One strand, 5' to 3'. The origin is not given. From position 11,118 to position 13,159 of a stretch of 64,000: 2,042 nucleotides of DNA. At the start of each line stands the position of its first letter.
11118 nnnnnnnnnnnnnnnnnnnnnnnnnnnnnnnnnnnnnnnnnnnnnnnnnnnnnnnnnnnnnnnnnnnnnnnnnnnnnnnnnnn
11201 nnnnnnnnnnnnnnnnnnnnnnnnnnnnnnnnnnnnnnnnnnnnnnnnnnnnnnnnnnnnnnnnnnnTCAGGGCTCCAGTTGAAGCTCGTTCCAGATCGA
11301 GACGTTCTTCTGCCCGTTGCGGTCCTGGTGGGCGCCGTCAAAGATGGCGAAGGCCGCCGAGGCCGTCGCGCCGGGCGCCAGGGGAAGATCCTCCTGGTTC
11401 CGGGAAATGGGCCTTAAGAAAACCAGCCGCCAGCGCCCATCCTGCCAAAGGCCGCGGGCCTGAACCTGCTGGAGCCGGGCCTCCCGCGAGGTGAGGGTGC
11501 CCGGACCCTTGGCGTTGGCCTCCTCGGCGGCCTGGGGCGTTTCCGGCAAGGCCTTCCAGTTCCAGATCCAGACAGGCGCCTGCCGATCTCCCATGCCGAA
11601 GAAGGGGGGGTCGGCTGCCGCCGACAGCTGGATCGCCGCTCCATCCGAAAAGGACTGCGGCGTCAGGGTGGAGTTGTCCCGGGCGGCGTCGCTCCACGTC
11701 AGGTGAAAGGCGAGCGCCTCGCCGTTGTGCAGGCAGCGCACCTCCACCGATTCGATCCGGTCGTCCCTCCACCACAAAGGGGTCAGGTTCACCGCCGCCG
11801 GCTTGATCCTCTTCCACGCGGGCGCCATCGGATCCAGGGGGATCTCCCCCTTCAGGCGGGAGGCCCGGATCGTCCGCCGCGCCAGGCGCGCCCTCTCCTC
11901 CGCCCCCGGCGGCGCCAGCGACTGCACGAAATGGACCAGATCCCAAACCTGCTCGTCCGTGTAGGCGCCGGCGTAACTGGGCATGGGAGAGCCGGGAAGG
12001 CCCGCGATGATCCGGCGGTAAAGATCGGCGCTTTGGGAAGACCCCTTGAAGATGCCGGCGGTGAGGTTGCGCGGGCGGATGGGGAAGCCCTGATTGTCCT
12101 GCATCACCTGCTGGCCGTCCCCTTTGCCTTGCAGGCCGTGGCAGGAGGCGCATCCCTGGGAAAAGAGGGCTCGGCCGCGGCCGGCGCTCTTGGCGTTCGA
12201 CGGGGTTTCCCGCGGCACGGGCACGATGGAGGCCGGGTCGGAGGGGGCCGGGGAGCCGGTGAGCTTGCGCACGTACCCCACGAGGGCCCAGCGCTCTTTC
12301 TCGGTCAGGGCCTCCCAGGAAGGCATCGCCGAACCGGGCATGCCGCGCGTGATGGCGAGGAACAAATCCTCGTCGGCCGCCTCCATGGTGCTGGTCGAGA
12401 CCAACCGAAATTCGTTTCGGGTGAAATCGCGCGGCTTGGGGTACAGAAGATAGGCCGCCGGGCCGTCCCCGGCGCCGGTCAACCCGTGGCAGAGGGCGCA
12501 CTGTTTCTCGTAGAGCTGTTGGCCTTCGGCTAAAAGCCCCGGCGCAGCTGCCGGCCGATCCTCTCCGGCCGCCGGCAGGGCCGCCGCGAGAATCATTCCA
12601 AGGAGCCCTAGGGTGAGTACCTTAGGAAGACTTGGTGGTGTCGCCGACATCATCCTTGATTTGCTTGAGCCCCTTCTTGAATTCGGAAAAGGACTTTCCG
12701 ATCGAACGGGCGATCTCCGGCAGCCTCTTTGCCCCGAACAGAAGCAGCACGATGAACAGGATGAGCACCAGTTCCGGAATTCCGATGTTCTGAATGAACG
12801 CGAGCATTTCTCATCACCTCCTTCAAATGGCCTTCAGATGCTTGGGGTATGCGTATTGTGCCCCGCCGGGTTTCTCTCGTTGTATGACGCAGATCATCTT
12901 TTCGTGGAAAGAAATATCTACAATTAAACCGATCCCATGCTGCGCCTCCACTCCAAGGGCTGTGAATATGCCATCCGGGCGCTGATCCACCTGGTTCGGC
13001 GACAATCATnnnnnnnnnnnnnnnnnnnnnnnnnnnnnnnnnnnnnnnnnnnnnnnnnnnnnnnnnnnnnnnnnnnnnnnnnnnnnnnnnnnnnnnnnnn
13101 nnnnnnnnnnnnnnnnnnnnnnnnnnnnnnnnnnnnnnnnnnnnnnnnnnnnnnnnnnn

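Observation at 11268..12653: Gamma subunit is a fusion of a di-heme cytochrome c and an NxrC/EbdC-like heme-b domain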

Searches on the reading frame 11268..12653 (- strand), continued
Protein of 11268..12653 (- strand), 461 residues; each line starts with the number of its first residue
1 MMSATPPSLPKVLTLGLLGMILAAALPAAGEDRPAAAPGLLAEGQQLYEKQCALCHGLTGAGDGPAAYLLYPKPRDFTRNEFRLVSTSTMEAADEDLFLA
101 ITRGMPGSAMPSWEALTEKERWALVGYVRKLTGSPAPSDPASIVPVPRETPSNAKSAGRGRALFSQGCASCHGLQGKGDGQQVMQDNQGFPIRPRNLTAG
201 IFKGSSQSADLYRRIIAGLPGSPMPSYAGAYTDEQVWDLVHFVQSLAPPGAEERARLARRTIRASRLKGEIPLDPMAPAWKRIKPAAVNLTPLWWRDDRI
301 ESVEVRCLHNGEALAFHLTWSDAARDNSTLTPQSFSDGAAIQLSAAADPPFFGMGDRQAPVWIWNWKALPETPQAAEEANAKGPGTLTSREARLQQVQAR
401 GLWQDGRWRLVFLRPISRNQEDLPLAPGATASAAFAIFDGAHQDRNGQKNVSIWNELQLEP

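Call 49: search_protein_families(library=ncbifam, proteins=[L039:2809-5925:+, L039:7602-9461:+, L039:9767-10888:+, L039:1930-2760:+], max_evalue=0.00001)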
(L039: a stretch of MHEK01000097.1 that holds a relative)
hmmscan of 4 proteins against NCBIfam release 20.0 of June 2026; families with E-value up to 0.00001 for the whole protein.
L039:2809-5925:+ (1038 aa): 20 families
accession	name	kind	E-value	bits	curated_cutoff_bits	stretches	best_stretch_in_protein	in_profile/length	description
TIGR03479.1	DMSO_red_II_alp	subfamily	3.9e-256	852.5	984.75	2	181-1033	97-913/913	molybdopterin-dependent oxidoreductase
NF042978.1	EthbenzDh_ebdA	equivalog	4e-104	349.2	2000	2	62-550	20-477/977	ethylbenzene dehydrogenase subunit alpha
TIGR01580.1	narG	equivalog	7.6e-57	192.7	1084.15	4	221-406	158-352/1235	nitrate reductase subunit alpha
TIGR02166.1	dmsA_ynfE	subfamily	3.1e-48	164.4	777.7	2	187-385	87-296/794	DMSO/selenate family reductase complex A subunit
TIGR01591.1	Fdh-alpha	equivalog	1.6e-37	129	666.25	2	188-388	37-238/672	formate dehydrogenase subunit alpha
NF012032.0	PRK15488.1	equivalog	5.4e-32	110.6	694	1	187-387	81-280/759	thiosulfate reductase PhsA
NF041884.1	selenate_YnfF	exception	2e-27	95.4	1650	1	187-385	88-296/798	selenate/tellurate reductase subunit YnfF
TIGR00509.1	bisC_fam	subfamily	9.3e-26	90.3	1017.55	1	655-965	415-691/772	molybdopterin guanine dinucleotide-containing S/N-oxide reductase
NF041885.1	selenate_YnfE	exception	1.7e-25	89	1675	1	187-385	91-303/805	selenate/tellurate reductase subunit YnfE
NF011566.1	PRK14990.1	exception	2.3e-22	78.8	1600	1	187-239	102-154/814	dimethylsulfoxide reductase subunit A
NF047855.1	AssmNtatRedNasC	equivalog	1.1e-20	73.5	1100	1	325-389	201-264/708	assimilatory nitrate reductase catalytic subunit NasC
TIGR01553.1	formate-DH-alph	equivalog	9.3e-19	66.7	814.2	1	324-397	241-313/1009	formate dehydrogenase-N subunit alpha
NF011682.0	PRK15102.1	equivalog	2.7e-18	65.4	909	1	648-781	466-604/829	trimethylamine-N-oxide reductase TorA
TIGR02164.1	torA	equivalog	8.8e-17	60.5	1465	1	648-789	462-607/824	trimethylamine-N-oxide reductase TorA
NF041513.1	formate_DH_Act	exception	1.5e-15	56.1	1400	1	288-554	194-471/1067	formate dehydrogenase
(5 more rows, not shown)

L039:7602-9461:+ (619 aa): 6 families
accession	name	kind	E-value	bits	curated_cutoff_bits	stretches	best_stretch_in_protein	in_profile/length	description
TIGR03477.1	DMSO_red_II_gam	subfamily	6.2e-36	123.7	169.85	2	381-489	7-118/206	DMSO reductase family type II enzyme, heme b subunit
NF011054.0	PRK14486.1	equivalog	5.3e-19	68.8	447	2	155-247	213-289/294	putative bifunctional cbb3-type cytochrome c oxidase subunit II/cytochrome c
NF033864.1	cytochrome579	equivalog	1.7e-14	53.9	280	1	142-247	33-138/179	cytochrome 579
TIGR00782.1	ccoP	equivalog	5.2e-13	49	179.95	0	263-366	195-284/285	cytochrome-c oxidase, cbb3-type subunit III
NF042980.1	EthbenzDh_ebdC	equivalog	5.2e-12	45.7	400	0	403-490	44-126/214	ethylbenzene dehydrogenase subunit gamma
NF050122.1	bc1_QcrC_actin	exception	9.3e-10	38.2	200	0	138-181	22-67/253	cytochrome bc1 complex diheme cytochrome c subunit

L039:9767-10888:+ (373 aa): 10 families
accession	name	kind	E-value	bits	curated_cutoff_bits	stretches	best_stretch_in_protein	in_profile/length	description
TIGR00177.1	molyb_syn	domain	1.2e-16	61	85.35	1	199-290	2-95/148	molybdenum cofactor synthesis domain-containing protein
NF011068.0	PRK14498.1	equivalog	5.7e-13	47.8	534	1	173-304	161-297/647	molybdopterin biosynthesis protein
NF002947.1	PRK03604.1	equivalog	1.3e-11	44.3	285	1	198-288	145-235/301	bifunctional molybdenum cofactor biosynthesis protein MoaC/MoaB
NF007960.1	PRK10680.1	equivalog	1.8e-09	36.9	440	1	188-335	163-310/401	molybdopterin molybdotransferase MoeA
NF011067.0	PRK14497.1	equivalog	3e-09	36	536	1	203-338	184-318/546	putative molybdopterin biosynthesis protein MoeA/unknown domain fusion protein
NF002291.0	PRK01215.1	equivalog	4e-09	35.9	293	1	203-286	8-90/264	nicotinamide mononucleotide deamidase-related protein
NF050098.1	MoeA_actino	exception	1.3e-07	30.7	560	1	200-298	176-279/400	molybdopterin molybdotransferase MoeA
NF001813.0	PRK00549.1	equivalog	1.7e-07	30.6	379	1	201-290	3-91/414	competence/damage-inducible protein A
NF011060.0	PRK14491.1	equivalog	1.1e-06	27.4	532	1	173-287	343-463/598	bifunctional molybdopterin-guanine dinucleotide biosynthesis adaptor protein MobB/molybdopterin molybdotransferase MoeA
NF045515.2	Glp_gephyrin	equivalog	8.5e-06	24.8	475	0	200-321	176-299/403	molybdotransferase-like divisome protein Glp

L039:1930-2760:+ (276 aa): 17 families
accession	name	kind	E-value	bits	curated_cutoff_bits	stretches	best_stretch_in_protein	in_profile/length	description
NF007935.0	PRK10651.1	equivalog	4.8e-12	45.5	250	1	203-272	143-212/216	two-component system response regulator NarL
NF047785.1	respo_reg_MadR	equivalog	1.4e-09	37.6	300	1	211-275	144-208/209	MadR family response regulator transcription factor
TIGR03541.1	reg_near_HchA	equivalog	2.9e-09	36.8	215.6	1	204-273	160-229/232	PA1136 family autoinducer-binding transcriptional regulator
NF052445.1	RespRegMctR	equivalog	4.7e-09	35.9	300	1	210-275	139-204/205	two-component system response regulator MctR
TIGR03020.2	EpsA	equivalog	6.8e-09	35.7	170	1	193-270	166-245/247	XrtB/PEP-CTERM-associated transcriptional regulator EpsA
NF003420.0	PRK04841.1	equivalog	1.8e-08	32.9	537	1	206-270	829-893/903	HTH-type transcriptional regulator MalT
NF007505.1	PRK10100.1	equivalog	2e-08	34.1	250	1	210-270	139-199/204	biofilm master transcriptional regulator CsgD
NF052366.1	photon_PedR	equivalog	7e-08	32.5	120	1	215-273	2-60/74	photosynthetic electron transport-dependent transcriptional regulator PedR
NF007708.0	PRK10403.1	equivalog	1.2e-07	31.4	343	1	215-267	153-205/215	nitrate/nitrite response regulator protein NarP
NF007685.0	PRK10360.1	equivalog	2.1e-07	31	258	1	211-267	133-189/196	response regulator transcription factor UhpA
NF007403.0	PRK09935.1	equivalog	2.3e-07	30.6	271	1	213-276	147-210/210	fimbria biosynthesis transcriptional regulator FimZ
NF041232.1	BagY_FevT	exception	3.1e-07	29.6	700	1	216-271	297-352/367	LuxR family transcriptional regulator BagY/FevT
NF011896.0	PRK15369.1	equivalog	5e-07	29.5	242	1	209-274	143-208/211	two component system response regulator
NF041673.1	transregRamA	equivalog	5e-07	29.1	500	1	215-272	218-275/280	acetate metabolism transcriptional regulator RamA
NF006900.1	PRK09390.1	equivalog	6.2e-07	29.1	255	1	215-272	142-199/203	response regulator FixJ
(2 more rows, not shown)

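Call 50: search_solved_structures(query=L039:2809-5925:+, max_evalue=1e-20)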
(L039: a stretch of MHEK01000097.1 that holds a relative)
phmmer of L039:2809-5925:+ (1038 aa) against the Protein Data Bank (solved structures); distinct sequences matched with E-value up to 1e-20: 11.
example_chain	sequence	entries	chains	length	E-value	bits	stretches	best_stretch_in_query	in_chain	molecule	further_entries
5e7o_A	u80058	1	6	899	2.4e-107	363.4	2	97-563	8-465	DMSO reductase family type II enzyme, molybdopterin subunit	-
4ydd_A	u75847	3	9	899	4.5e-107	362.5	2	97-558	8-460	DMSO reductase family type II enzyme, molybdopterin subunit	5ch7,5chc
2ivf_A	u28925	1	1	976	3.9e-102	346.2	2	61-549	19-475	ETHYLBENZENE DEHYDROGENASE ALPHA-SUBUNIT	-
1r27_A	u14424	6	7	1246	1.9e-43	151.8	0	214-399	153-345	Respiratory nitrate reductase 1 alpha chain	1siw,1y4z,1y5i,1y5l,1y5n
1q16_A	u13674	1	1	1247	1.9e-43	151.8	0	214-399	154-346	Respiratory nitrate reductase 1 alpha chain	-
3egw_A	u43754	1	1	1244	2e-43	151.8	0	214-399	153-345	Respiratory nitrate reductase 1 alpha chain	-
3ir7_A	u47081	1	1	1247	3.1e-43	151.1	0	214-399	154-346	Respiratory nitrate reductase 1 alpha chain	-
3ir6_A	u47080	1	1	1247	3.4e-42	147.7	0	214-399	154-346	Respiratory nitrate reductase 1 alpha chain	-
3ir5_A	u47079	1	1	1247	8.3e-42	146.4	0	214-399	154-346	Respiratory nitrate reductase 1 alpha chain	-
7b04_B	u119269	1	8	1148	7.5e-39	136.6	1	304-756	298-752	Nitrite oxidoreductase subunit A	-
2e7z_A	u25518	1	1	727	1.2e-21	79.6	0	189-385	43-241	Acetylene hydratase Ahy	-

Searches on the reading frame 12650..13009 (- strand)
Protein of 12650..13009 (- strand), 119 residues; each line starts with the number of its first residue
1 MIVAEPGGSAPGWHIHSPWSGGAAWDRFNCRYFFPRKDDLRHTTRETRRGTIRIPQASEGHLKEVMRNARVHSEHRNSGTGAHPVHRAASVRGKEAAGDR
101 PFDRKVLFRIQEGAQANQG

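Call 67: search_protein_families(library=pfam, proteins=[window:12650-13009:-], max_evalue=0.01)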
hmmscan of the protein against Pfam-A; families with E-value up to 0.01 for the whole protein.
window:12650-13009:- (119 aa): 0 families
